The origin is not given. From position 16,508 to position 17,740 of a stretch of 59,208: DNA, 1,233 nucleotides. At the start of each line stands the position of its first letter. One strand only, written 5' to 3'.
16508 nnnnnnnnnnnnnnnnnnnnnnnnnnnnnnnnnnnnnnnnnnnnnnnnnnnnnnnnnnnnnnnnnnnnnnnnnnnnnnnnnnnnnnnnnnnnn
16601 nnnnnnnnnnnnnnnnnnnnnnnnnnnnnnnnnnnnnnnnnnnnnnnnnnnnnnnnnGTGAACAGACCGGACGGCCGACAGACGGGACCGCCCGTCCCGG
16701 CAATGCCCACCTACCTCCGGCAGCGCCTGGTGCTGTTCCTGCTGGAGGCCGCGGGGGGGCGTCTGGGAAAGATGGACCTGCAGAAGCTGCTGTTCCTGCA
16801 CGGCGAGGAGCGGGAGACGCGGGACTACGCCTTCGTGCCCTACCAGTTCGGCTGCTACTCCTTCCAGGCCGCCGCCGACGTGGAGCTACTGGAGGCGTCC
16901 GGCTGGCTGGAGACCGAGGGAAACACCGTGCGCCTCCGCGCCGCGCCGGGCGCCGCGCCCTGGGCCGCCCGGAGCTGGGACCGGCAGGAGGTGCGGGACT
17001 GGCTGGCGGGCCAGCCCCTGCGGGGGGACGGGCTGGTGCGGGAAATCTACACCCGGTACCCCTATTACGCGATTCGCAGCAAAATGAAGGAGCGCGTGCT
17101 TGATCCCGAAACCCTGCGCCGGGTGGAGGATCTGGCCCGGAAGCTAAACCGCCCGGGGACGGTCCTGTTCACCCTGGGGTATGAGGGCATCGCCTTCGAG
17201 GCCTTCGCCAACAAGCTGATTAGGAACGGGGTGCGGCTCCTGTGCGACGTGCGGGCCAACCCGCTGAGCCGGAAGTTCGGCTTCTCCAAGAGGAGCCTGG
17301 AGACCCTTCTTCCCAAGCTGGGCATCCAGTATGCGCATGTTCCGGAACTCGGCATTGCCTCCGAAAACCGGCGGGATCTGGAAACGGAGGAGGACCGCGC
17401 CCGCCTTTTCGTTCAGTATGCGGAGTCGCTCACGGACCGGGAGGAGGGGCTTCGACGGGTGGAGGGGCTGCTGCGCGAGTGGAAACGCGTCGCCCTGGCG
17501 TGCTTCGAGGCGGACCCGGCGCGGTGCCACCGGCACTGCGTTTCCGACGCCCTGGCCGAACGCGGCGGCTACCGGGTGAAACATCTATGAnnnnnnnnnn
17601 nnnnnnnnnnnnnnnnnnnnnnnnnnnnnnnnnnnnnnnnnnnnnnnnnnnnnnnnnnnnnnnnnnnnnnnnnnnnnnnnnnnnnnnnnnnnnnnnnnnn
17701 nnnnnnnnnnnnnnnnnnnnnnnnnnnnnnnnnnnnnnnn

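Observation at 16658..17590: DUF488 domain fused to a Panacea/SocA-like N-terminal domain inside an R-M operon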

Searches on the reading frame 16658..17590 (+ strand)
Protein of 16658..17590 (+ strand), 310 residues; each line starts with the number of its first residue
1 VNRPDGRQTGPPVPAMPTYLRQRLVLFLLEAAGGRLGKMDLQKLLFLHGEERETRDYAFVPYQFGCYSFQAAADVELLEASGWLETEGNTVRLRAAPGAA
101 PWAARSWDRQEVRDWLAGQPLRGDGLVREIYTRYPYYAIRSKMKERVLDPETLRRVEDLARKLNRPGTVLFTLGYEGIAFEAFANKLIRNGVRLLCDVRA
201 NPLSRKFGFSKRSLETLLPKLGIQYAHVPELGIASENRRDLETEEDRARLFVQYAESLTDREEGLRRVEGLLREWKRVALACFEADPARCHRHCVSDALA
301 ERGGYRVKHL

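Call 3: search_protein_families(library=pfam, proteins=[window:16658-17590:+], max_evalue=0.1)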
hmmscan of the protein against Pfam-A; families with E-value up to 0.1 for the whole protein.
window:16658-17590:+ (310 aa): 2 families
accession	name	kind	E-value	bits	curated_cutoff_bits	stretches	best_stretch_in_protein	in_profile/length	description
PF04343.18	DUF488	-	6.6e-27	95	22.2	1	181-299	3-121/121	Domain of unknown function DUF488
PF22751.1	DUF488-N3a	-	2.2e-06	28.4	27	1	243-303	56-118/118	Active DUF488-N3 subclade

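Call 5: search_protein_families(library=ncbifam, proteins=[window:16658-17590:+], max_evalue=0.1)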
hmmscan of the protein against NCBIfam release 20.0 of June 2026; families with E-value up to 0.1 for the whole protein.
window:16658-17590:+ (310 aa): 0 families

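Call 6: search_protein_families(library=padloc, proteins=[window:16658-17590:+], max_evalue=0.1)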
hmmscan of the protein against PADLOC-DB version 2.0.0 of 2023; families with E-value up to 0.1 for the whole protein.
window:16658-17590:+ (310 aa): 5 families
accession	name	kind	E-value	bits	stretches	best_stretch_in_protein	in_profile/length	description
PDLC04505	PDC-M19A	-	1.5e-91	304.9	1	19-309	2-293/294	-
PDLC04504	PDC-M19A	-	6e-53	177.6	1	122-309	45-233/234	-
PDLC04657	PDC-M45B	-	2.8e-16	57.7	1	170-309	6-142/204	-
PDLC04658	PDC-M45C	-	9.6e-12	42.9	1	170-303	3-136/145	-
PDLC03184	Specificity_I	-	0.0022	14.7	1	41-146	436-550/554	Type I specificity subunit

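Call 11: find_homologous_proteins(query=window:16658-17590:+, max_evalue=0.001)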
Query window:16658-17590:+ (310 aa): 1474 proteins with E <= 0.001 among 8000 candidates; the best 120 are listed.
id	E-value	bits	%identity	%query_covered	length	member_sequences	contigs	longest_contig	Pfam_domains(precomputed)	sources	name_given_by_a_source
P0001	1.5e-189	647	92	100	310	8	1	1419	PF04343.19,PF22751.2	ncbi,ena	-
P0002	4.6e-112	392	61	96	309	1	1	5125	PF04343.19,PF22751.2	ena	-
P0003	5.9e-107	376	59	95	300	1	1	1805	PF04343.19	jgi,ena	-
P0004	6.0e-107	376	57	100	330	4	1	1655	PF04343.19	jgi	-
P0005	1.1e-106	375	57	95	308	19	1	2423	PF04343.19,PF22751.2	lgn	-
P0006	2.5e-106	374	59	96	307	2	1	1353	PF04343.19,PF22751.2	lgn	-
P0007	7.1e-106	372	57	100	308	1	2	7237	PF04343.19,PF22751.2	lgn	-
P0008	3.9e-105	370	54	100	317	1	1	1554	PF04343.19,PF22751.2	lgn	-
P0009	5.3e-105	369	57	95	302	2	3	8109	PF04343.19,PF22751.2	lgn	-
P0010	1.4e-104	368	56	99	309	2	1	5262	PF04343.19,PF22751.2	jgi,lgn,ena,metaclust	metaclust:\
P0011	1.9e-104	367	57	95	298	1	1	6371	PF04343.19,PF22751.2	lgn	-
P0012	6.3e-104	366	56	95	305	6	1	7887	PF04343.19,PF22751.2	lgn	-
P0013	1.5e-103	364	57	96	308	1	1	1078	PF04343.19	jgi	-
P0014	1.1e-102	362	55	99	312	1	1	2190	PF04343.19,PF22751.2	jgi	jgi:hypothetical protein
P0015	2.1e-102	361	59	95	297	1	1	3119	PF04343.19,PF22751.2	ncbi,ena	-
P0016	2.9e-102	360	56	95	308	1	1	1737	PF04343.19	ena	-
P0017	6.1e-102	359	55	96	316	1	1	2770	PF04343.19,PF22751.2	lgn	-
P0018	1.3e-101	358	55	100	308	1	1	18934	PF04343.19,PF22751.2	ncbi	-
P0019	4.4e-101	356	58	95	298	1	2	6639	PF04343.19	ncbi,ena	-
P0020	7.6e-101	356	56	95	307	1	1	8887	PF04343.19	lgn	-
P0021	1.0e-100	355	56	95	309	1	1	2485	PF04343.19,PF22751.2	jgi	-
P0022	1.0e-100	355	55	95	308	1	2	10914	PF04343.19,PF22751.2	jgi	jgi:uncharacterized protein (DUF488 family)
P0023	3.8e-100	353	55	95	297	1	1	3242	PF04343.19,PF22751.2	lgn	-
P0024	4.3e-100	353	56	95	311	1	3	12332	PF04343.19,PF22751.2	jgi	-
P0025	6.6e-100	352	55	95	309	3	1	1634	PF04343.19,PF22751.2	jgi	-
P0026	6.7e-100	352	57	95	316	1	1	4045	PF04343.19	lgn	-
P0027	7.1e-100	352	55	100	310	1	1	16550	PF04343.19,PF22751.2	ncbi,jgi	-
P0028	8.0e-100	352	55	95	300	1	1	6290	PF04343.19,PF22751.2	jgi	-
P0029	9.6e-100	352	55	95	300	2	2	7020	PF04343.19,PF22751.2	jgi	-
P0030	9.6e-100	352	56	95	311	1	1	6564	PF04343.19,PF22751.2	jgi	-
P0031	9.8e-100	352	55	95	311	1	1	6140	PF04343.19,PF22751.2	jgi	-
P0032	1.5e-99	351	54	95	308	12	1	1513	PF04343.19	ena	-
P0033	1.8e-99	351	53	95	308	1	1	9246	PF04343.19,PF22751.2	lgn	-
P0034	2.0e-99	351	55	97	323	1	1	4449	PF04343.19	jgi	-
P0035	7.9e-99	349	55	95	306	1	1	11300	PF04343.19,PF22751.2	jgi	-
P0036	7.9e-99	349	54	95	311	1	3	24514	PF04343.19,PF22751.2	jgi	jgi:uncharacterized protein (DUF488 family)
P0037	8.8e-99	349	56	95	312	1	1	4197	PF04343.19,PF22751.2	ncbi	-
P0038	1.3e-98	348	55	95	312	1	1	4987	PF04343.19,PF22751.2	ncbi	-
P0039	2.1e-98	347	55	95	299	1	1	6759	PF04343.19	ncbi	-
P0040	2.2e-98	347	53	99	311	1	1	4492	PF04343.19,PF22751.2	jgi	-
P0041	2.4e-98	347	53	96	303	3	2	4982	PF04343.19,PF22751.2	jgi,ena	jgi:uncharacterized protein (DUF488 family)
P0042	2.5e-98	347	54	95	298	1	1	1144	PF04343.19,PF22751.2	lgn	-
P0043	6.8e-98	346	55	96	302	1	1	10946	PF04343.19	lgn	-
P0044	4.5e-97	343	56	96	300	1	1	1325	PF04343.19,PF22751.2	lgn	-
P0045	2.3e-96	341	54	94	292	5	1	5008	PF04343.19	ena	-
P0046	6.6e-96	339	55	95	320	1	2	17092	PF04343.19,PF22751.2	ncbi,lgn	-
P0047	7.6e-96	339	51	96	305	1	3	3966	PF04343.19,PF22751.2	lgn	-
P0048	1.3e-95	338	53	100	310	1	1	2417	PF04343.19,PF22751.2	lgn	-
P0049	1.7e-95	338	55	95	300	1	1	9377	PF04343.19,PF22751.2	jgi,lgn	-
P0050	5.1e-95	336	54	95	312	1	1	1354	PF04343.19,PF22751.2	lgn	-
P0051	7.3e-95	336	53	95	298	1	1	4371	PF04343.19,PF22751.2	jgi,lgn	-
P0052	8.3e-95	336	53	94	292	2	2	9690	PF04343.19,PF22751.2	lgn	-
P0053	1.2e-94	335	53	95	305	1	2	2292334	PF04343.19,PF22751.2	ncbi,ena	-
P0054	2.0e-94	334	50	97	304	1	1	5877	PF04343.19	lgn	-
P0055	2.2e-94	334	53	95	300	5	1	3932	PF04343.19,PF22751.2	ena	-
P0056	4.0e-94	333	53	95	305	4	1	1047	PF04343.19,PF22751.2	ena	-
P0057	4.9e-94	333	55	100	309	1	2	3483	PF04343.19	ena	-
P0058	6.4e-94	333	53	95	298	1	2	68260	PF04343.19,PF22751.2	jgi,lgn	jgi:uncharacterized protein (DUF488 family)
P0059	1.1e-93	332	51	95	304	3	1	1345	PF04343.19,PF22751.2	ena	-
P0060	1.4e-93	332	52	95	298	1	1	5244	PF04343.19,PF22751.2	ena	-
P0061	1.8e-93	331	53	95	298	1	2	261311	PF04343.19,PF22751.2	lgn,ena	-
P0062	1.9e-93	331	53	95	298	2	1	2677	PF04343.19,PF22751.2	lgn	-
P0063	1.9e-93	331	52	95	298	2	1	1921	PF04343.19,PF22751.2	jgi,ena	-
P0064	2.3e-93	331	52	95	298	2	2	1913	PF04343.19,PF22751.2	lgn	-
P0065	2.5e-93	331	51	95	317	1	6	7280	PF04343.19,PF22751.2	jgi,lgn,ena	-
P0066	3.1e-93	330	51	96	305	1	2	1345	PF04343.19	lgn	-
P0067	3.5e-93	330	52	95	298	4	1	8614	PF04343.19,PF22751.2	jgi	jgi:hypothetical protein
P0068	4.9e-93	330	52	95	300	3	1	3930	PF04343.19,PF22751.2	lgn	-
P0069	5.5e-93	330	51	98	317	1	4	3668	PF04343.19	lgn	-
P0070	1.1e-92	329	50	99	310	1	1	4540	PF04343.19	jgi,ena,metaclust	metaclust:\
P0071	1.1e-92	329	52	95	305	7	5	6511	PF04343.19,PF22751.2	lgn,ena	-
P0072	1.5e-92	328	51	96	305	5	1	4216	PF04343.19,PF22751.2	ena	-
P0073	2.1e-92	328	52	96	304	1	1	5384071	PF04343.19,PF22751.2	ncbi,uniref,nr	ncbi:DUF488 family protein [Coraliomargarita algicola]|uniref:DUF488 family protein n=1 Tax=Coraliom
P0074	2.4e-92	328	52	95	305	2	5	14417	PF04343.19,PF22751.2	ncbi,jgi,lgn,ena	-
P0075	3.5e-92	327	52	95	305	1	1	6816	PF04343.19,PF22751.2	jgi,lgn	-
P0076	3.5e-92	327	52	95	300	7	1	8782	PF04343.19,PF22751.2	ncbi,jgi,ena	-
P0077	4.8e-92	327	52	95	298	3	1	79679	PF04343.19,PF22751.2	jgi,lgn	jgi:hypothetical protein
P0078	5.9e-92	326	52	95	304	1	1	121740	PF04343.19,PF22751.2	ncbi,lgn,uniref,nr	ncbi:DUF488 family protein [Coraliomargarita sp. SDUM461003]|uniref:DUF488 family protein n=1 Tax=Th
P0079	6.0e-92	326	51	97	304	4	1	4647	PF04343.19,PF22751.2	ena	-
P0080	6.3e-92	326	52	95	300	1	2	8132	PF04343.19,PF22751.2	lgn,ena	-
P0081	7.0e-92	326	54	95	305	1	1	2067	PF04343.19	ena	-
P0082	7.6e-92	326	52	95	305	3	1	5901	PF04343.19,PF22751.2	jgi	jgi:hypothetical protein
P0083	1.1e-91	325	52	95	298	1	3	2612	PF04343.19,PF22751.2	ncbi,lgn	-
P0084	1.2e-91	325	51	95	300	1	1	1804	PF04343.19,PF22751.2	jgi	-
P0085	1.3e-91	325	52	95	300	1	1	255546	PF04343.19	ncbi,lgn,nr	ncbi:MAG: DUF488 family protein [Candidatus Hydrogenedens sp.]|nr:DUF488 family protein [Candidatus 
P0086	1.4e-91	325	52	95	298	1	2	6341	PF04343.19,PF22751.2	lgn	-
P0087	1.7e-91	325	53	95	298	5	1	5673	PF04343.19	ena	-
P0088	1.7e-91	325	52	95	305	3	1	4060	PF04343.19,PF22751.2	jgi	-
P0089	2.6e-91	324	52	95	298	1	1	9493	PF04343.19,PF22751.2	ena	-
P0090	3.2e-91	324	53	96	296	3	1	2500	PF04343.19,PF22751.2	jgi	jgi:hypothetical protein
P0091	3.6e-91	324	52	95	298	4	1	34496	PF04343.19,PF22751.2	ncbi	ncbi:MAG: DUF488 domain-containing protein [Pseudomonadota bacterium]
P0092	3.8e-91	324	51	96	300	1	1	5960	PF04343.19,PF22751.2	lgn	-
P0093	6.6e-91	323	52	95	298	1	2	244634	PF04343.19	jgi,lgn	jgi:hypothetical protein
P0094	7.9e-91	323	52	95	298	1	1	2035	PF04343.19,PF22751.2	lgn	-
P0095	9.3e-91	322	51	96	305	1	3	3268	PF04343.19,PF22751.2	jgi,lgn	-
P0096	1.2e-90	322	51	96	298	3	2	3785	PF04343.19,PF22751.2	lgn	-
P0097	1.3e-90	322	52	95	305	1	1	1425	PF04343.19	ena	-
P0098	1.4e-90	322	50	95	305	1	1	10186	PF04343.19,PF22751.2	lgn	-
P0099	1.6e-90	322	52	96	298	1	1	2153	PF04343.19,PF22751.2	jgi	-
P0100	1.6e-90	322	51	96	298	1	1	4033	PF04343.19,PF22751.2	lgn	-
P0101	1.7e-90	322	52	95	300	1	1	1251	PF04343.19,PF22751.2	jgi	-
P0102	2.6e-90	321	52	96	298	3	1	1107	PF04343.19,PF22751.2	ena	-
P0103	2.9e-90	321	52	95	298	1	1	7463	PF04343.19,PF22751.2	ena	-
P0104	3.2e-90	321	52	94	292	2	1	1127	PF04343.19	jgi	jgi:uncharacterized protein (DUF488 family)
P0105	4.0e-90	320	51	95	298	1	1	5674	PF04343.19,PF22751.2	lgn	-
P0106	4.4e-90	320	50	100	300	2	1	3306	PF04343.19,PF22751.2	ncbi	-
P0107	6.6e-90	320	51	96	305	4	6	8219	PF04343.19,PF22751.2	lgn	-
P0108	2.6e-89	318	52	95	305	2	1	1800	PF04343.19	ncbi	-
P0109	2.7e-89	318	52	95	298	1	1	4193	PF04343.19,PF22751.2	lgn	-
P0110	2.9e-89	317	52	95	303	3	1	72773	PF04343.19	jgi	jgi:hypothetical protein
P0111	4.3e-89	317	51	96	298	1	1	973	PF04343.19,PF22751.2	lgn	-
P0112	5.0e-89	317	51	96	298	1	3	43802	PF04343.19,PF22751.2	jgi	-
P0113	5.3e-89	317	52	96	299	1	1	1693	PF04343.19,PF22751.2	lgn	-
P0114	7.2e-89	316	51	95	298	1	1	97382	PF04343.19,PF22751.2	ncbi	-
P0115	9.8e-89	316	52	96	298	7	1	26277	PF04343.19,PF22751.2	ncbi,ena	-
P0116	1.0e-88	316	56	87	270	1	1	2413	PF04343.19,PF22751.2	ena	-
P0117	1.1e-88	316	52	96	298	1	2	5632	PF04343.19,PF22751.2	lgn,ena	-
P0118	1.2e-88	315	49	96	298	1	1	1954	PF04343.19,PF22751.2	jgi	jgi:uncharacterized protein (DUF488 family)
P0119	1.5e-88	315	51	96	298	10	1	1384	PF04343.19,PF22751.2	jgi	-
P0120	1.7e-88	315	50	96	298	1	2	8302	PF04343.19,PF22751.2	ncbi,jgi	-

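Call 21: find_related_loci(query=A1, collection=genome_contigs, flank=10000)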
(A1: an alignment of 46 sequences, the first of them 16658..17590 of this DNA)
Query A1 (310 aa) in genome_contigs; peptide patterns used: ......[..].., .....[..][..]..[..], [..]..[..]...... (x = any residue, [..] = any of these).
563 stretches matched a pattern; 481 encode a relative of the query (tblastn E <= 1e-3); the best 80 are kept; 80 distinct loci.
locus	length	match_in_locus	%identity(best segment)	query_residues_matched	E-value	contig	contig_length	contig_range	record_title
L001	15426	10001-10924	55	1-310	2e-107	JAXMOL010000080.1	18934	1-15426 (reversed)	MAG: Candidatus Hydrogenedentota bacterium isolate EC_MBin.53 ECX_974CoAssmbCtg, whole genome shotgun sequence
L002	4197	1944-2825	56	17-310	8e-106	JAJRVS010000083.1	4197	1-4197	MAG: Verrucomicrobia bacterium isolate Dive96_bin10.62 k141_1114761, whole genome shotgun sequence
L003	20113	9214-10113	54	12-310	7e-104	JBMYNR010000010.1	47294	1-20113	MAG: Opitutales bacterium isolate ME_XS_2307_bin_81 ME_XS_2307_bin_81_9, whole genome shotgun sequence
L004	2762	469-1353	53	16-310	2e-105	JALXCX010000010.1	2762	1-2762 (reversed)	MAG: Desulfobulbaceae bacterium isolate T2_metabat2_scaf2bin.208 T2_NODE_106386_length_2762_cov_1.525237, whole genome s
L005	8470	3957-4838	52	17-310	2e-102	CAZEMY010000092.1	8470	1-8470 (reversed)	MAG TPA_asm: uncultured Desulfobulbaceae bacterium isolate SRP345593_co1_94 genome assembly, contig: NODE_3365_length_84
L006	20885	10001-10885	53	17-310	5e-101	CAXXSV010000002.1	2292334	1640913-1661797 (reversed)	MAG: Opitutales bacterium isolate 64b3ab9a-5704-4555-8d52-5d326e640778 genome assembly, contig: contig_2, whole genome s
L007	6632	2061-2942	58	17-310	3e-100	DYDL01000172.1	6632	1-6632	MAG TPA_asm: Desulfocapsa sp. isolate IMS_BF-2 NODE_2778_length_6639_cov_11.532, whole genome shotgun sequence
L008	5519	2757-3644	52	15-310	1e-99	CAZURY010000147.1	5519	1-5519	MAG TPA_asm: uncultured Desulfobulbus sp. isolate SRP163575_co1_272 genome assembly, contig: NODE_32079_length_5519_cov_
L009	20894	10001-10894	52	14-310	1e-98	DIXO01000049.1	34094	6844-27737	MAG TPA_asm: Syntrophaceae bacterium UBA6078 UBA6078_contig_2574, whole genome shotgun sequence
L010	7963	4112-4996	52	17-310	1e-97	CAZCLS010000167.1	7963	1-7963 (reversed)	MAG TPA_asm: uncultured bacterium isolate SRP178699_co1_462 genome assembly, contig: NODE_12945_length_7963_cov_6.917172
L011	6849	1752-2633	50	17-310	2e-96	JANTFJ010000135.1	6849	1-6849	MAG: Desulfobulbaceae bacterium isolate bin100106 c_000000013139, whole genome shotgun sequence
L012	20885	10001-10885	52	17-310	2e-96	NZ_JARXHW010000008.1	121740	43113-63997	Thalassobacterium maritimum strain SDUM461003 scaffold_8_length=121741, whole genome shotgun sequence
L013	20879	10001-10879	52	17-310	2e-96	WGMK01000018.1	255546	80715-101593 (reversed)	MAG: Candidatus Hydrogenedens sp. isolate RI_113 c_000000053730, whole genome shotgun sequence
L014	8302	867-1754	50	13-310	2e-96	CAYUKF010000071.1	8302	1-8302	MAG TPA_asm: uncultured Thiotrichales bacterium isolate SRP215229_co1_52 genome assembly, contig: NODE_6120_length_8302_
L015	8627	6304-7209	50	7-310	2e-95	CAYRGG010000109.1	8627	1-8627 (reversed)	MAG TPA_asm: uncultured Candidatus Competibacteraceae bacterium isolate SRP063590_co1_114 genome assembly, contig: NODE_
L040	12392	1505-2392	47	15-310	5e-85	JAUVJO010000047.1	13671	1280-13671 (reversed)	MAG: Deltaproteobacteria bacterium isolate CSMAG_456 CSMAG_456_k127_2153487_length_13671_cov_214.3726, whole genome shot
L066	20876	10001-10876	41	17-310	2e-75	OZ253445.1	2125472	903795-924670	MAG: Gammaproteobacteria bacterium isolate 784a0e4a-5893-478c-96b6-681db1ea85f7 genome assembly, chromosome: 1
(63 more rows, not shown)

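Call 26: predict_structure(alignment_id=A1)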
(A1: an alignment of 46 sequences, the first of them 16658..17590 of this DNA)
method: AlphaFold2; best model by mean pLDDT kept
length: 310 residues; sequences in the alignment: 46
mean_pLDDT: 92.0   pTM: 0.87
mean pLDDT of the five models: 92.0, 91.4, 91.4, 91.1, 90.5
residues with pLDDT >= 90: 251; 70-90: 41; 50-70: 13; < 50: 5
segments of 3 or more residues with pLDDT < 50: 1-3
pLDDT, mean of each block of 10 residues (from residue 1): 51 88 97 98 98 94 95 97 97 95 92 97 97 97 97 97 93 91 95 94 64 91 95 86 92 95 97 97 88 96 94
secondary structure, 60 per line:
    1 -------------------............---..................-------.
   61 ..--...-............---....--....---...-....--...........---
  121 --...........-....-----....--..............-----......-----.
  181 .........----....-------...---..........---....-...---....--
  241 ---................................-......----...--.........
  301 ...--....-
elements in order: H20-31 E35-37 H38-52 E60-62 E65-67 H69-80 E84-87 E90-93 H101-104 H107-117 H123-133 H135-138 H144-147 H150-163 E169-174 H180-189 E194-197 H211-220 E224-227 H235-238 H244-275 E277-282 H292-303 E306-309

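Call 30: fold_search(model_id=the predicted structure, library=pdb)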
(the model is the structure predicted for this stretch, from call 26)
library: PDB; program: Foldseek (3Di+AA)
matches with E <= 10: 651; with E <= 0.001: 0
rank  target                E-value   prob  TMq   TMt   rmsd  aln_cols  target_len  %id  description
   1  7yk3_D                6.0e-03  1.00  0.32  0.50   6.7       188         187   13  Crystal structure of DarTG toxin-antitoxin complex from Mycobacterium tuberculosis (released 2023-05-31)
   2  3hh1_A                1.3e-02  0.99  0.25  0.57   5.2       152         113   17  The Structure of a Tetrapyrrole methylase family protein domain from Chlorobium tepidum TLS (released 2009-07-07)
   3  2qbu_A                1.8e-02  0.98  0.26  0.33   6.2       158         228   13  Crystal structure of Methanothermobacter thermautotrophicus CbiL (released 2008-04-15)
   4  7yk3_B                2.1e-02  0.99  0.31  0.47   6.3       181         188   12  Crystal structure of DarTG toxin-antitoxin complex from Mycobacterium tuberculosis (released 2023-05-31)
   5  3hh1_B                2.2e-02  0.99  0.26  0.60   4.9       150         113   16  The Structure of a Tetrapyrrole methylase family protein domain from Chlorobium tepidum TLS (released 2009-07-07)
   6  7lts_A                2.4e-02  0.96  0.24  0.28   6.4       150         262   16  Structure of the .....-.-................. (SonM mutant R67A) and RiPP precursor (SonA) heteromeric complex (with SAH) (released 2021-09-29)
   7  7twk_B                2.4e-02  0.93  0.25  0.20   6.2       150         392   13  Structure of a borosin methyltransferase from Mycena rosella with native peptide (MroMA1) in complex with SAH (released 2022-11-02)
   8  7twm_B                2.7e-02  0.92  0.25  0.21   5.8       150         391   14  Structure of a borosin methyltransferase from Mycena rosella with peptide CspL(MroMCspL) in complex with SAH (released 2022-11-02)
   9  3kwp                  3.0e-02  0.99  0.25  0.33   5.9       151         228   12  Crystal structure of putative methyltransferase from Lactobacillus brevis (released 2009-12-15)
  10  6p7d_B                3.0e-02  0.63  0.26  0.19  12.4       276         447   11  D104N S. typhimurium siroheme synthase (released 2020-02-26)
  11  8xj3_A                3.2e-02  0.99  0.29  0.36   5.6       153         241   15  Crystal structure of methyltransferase CbiL from Akkermansia muciniphila (released 2024-06-05)
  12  7ltr_A                3.2e-02  0.92  0.23  0.27   6.4       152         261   15  Structure of the heteromeric complex between the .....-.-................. (SonM) and a truncated construct of the RiP (released 2021-09-29)
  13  9cgw_A                3.4e-02  0.96  0.25  0.30   5.9       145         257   14  Structure of the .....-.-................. (SonM) and RiPP precursor (SonA-I65W) heteromeric complex (no cofactor) (released 2025-01-29)
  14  3dmd_A                3.6e-02  0.25  0.22  0.22  16.7       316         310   11  Structures and Conformations in Solution of the Signal Recognition Particle Receptor from the archaeon Pyrococcus furi (released 2008-11-11)
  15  7twk_C                3.8e-02  0.82  0.24  0.21   6.1       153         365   15  Structure of a borosin methyltransferase from Mycena rosella with native peptide (MroMA1) in complex with SAH (released 2022-11-02)
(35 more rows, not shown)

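Call 33: search_protein_families(library=phrogs, proteins=[window:16658-17590:+], max_evalue=1)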
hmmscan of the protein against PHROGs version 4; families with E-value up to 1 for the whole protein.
window:16658-17590:+ (310 aa): 2 families
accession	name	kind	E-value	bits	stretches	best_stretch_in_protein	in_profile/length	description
phrog_14939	-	unknown function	2.8e-47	162.5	1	19-301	5-299/313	-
phrog_2450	-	unknown function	9e-06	26.4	1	246-308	93-158/346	-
